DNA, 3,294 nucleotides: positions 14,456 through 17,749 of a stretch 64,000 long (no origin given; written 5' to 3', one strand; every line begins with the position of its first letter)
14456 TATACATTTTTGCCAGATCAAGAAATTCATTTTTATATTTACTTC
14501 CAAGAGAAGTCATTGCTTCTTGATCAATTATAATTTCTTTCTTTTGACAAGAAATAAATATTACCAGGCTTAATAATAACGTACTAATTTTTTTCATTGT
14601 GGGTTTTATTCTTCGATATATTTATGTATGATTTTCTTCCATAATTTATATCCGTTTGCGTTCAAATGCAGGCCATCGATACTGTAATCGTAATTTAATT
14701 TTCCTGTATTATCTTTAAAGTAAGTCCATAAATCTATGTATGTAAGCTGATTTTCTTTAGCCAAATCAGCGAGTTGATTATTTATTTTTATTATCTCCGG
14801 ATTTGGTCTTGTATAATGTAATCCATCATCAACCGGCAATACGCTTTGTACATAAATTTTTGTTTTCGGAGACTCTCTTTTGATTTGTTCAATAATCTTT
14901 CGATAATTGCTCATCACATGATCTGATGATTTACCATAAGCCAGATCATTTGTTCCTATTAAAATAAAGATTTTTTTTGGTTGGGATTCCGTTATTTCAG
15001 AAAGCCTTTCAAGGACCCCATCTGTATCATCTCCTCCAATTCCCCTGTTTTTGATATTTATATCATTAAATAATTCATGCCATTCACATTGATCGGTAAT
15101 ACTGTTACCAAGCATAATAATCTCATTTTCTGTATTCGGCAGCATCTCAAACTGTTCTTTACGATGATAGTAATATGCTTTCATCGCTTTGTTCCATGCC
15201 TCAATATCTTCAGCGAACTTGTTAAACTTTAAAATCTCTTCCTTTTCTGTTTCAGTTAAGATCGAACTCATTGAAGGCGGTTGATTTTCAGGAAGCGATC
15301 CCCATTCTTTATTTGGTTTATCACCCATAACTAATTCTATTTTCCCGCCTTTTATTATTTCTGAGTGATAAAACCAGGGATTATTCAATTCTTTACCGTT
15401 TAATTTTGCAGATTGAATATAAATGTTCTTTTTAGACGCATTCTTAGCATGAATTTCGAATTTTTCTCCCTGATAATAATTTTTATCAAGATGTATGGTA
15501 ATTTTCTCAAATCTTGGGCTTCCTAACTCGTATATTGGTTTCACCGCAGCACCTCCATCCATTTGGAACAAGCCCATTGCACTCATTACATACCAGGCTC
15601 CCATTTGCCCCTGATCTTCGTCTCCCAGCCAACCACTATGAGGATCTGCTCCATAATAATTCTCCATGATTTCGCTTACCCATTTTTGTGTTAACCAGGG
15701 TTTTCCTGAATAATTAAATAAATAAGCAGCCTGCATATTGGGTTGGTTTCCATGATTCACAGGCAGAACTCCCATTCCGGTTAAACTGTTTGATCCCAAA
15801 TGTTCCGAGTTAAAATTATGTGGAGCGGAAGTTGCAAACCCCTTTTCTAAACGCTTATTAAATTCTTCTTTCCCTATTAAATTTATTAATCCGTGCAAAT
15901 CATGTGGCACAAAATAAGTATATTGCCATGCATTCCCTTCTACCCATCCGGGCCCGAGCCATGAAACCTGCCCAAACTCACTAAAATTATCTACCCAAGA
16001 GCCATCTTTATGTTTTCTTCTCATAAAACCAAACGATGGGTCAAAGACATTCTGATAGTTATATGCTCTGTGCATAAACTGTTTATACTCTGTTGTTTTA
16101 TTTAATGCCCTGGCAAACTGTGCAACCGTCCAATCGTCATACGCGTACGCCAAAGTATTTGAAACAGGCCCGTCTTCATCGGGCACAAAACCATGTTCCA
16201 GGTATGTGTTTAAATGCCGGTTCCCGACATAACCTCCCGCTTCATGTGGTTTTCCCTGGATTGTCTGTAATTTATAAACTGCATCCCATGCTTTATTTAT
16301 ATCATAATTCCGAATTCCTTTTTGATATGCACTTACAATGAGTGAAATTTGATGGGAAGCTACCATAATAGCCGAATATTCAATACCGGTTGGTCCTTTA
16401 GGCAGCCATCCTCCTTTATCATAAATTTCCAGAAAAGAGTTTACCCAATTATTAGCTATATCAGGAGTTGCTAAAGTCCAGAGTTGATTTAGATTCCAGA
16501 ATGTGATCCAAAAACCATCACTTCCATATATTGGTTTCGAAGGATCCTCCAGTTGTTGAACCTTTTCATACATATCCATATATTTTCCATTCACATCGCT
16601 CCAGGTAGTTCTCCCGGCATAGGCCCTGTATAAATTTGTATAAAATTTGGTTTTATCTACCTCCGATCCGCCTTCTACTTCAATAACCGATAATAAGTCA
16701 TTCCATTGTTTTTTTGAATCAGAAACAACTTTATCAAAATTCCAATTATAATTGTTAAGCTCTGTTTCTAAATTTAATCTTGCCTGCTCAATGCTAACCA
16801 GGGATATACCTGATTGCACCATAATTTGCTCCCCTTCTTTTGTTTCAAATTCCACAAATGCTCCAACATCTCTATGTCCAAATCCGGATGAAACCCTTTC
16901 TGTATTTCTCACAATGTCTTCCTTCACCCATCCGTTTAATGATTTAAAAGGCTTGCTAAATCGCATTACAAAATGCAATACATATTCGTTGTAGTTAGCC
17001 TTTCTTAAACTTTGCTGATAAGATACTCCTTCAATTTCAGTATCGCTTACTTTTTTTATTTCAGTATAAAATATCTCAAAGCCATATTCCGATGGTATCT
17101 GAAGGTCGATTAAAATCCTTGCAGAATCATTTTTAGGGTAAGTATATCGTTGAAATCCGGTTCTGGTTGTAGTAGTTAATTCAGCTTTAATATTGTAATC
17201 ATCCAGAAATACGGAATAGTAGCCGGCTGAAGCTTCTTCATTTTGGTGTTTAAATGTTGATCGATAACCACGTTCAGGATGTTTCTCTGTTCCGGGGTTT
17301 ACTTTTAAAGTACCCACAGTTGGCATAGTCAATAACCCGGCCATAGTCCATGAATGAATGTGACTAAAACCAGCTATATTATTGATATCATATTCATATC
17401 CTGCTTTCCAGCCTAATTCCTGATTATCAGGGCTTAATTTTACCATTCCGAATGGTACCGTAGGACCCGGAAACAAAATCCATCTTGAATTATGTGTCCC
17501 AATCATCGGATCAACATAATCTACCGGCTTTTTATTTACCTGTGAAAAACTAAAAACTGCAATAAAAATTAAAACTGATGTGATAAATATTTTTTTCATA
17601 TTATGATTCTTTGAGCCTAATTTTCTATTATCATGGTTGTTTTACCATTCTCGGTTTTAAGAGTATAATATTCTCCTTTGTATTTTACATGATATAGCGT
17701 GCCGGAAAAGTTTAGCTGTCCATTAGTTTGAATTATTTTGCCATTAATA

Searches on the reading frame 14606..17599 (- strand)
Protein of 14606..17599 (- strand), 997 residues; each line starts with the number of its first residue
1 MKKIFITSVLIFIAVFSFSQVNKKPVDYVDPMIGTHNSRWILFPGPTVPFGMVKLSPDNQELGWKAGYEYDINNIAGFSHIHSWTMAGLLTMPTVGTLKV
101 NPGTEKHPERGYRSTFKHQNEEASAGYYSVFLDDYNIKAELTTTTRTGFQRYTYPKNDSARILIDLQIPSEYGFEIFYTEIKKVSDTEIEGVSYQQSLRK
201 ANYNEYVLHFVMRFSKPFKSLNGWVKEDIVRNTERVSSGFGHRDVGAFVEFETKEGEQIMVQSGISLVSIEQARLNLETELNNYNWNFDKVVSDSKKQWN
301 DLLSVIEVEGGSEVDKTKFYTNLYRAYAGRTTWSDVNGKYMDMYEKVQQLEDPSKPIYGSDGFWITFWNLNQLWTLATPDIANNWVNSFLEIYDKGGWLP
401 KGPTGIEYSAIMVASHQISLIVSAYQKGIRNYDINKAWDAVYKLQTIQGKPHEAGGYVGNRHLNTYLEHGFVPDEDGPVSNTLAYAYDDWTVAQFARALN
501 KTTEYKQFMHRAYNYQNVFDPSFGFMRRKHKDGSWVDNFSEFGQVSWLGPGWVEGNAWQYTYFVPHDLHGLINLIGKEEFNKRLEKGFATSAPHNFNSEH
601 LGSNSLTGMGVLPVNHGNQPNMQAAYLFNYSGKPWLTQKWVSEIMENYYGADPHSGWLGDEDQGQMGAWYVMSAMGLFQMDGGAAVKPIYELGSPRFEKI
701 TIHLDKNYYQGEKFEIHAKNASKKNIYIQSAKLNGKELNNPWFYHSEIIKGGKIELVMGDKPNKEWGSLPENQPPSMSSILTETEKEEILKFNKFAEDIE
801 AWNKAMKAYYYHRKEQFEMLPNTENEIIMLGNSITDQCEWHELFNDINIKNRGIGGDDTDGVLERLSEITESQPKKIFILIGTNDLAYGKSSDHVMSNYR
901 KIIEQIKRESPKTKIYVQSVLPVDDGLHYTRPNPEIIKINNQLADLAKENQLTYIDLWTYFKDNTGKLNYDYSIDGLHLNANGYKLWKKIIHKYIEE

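Call 7: search_protein_families(library=pfam, proteins=[window:14606-17599:-], max_evalue=0.01)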
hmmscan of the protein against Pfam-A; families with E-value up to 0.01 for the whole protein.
window:14606-17599:- (997 aa): 6 families
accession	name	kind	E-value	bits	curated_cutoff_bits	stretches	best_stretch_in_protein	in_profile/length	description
PF07971.18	Glyco_hydro_92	-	8.6e-152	506.8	24.6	1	272-760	1-464/464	Glycosyl hydrolase family 92 catalytic domain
PF17678.7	Glyco_hydro_92N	-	1.7e-70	238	34.5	1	28-266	1-236/236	Glycosyl hydrolase family 92 N-terminal domain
PF13472.12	Lipase_GDSL_2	-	6.8e-30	105.3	32.9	1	830-986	2-178/178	GDSL-like Lipase/Acylhydrolase family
PF00657.28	Lipase_GDSL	-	2.5e-13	51.1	23.6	1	849-987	44-204/208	GDSL-like Lipase/Acylhydrolase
PF17182.10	OSK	-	1.2e-06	28.4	27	1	854-972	52-166/202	OSK domain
PF14606.12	Lipase_GDSL_3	-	0.0053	17.5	27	1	890-993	71-175/178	GDSL-like Lipase/Acylhydrolase family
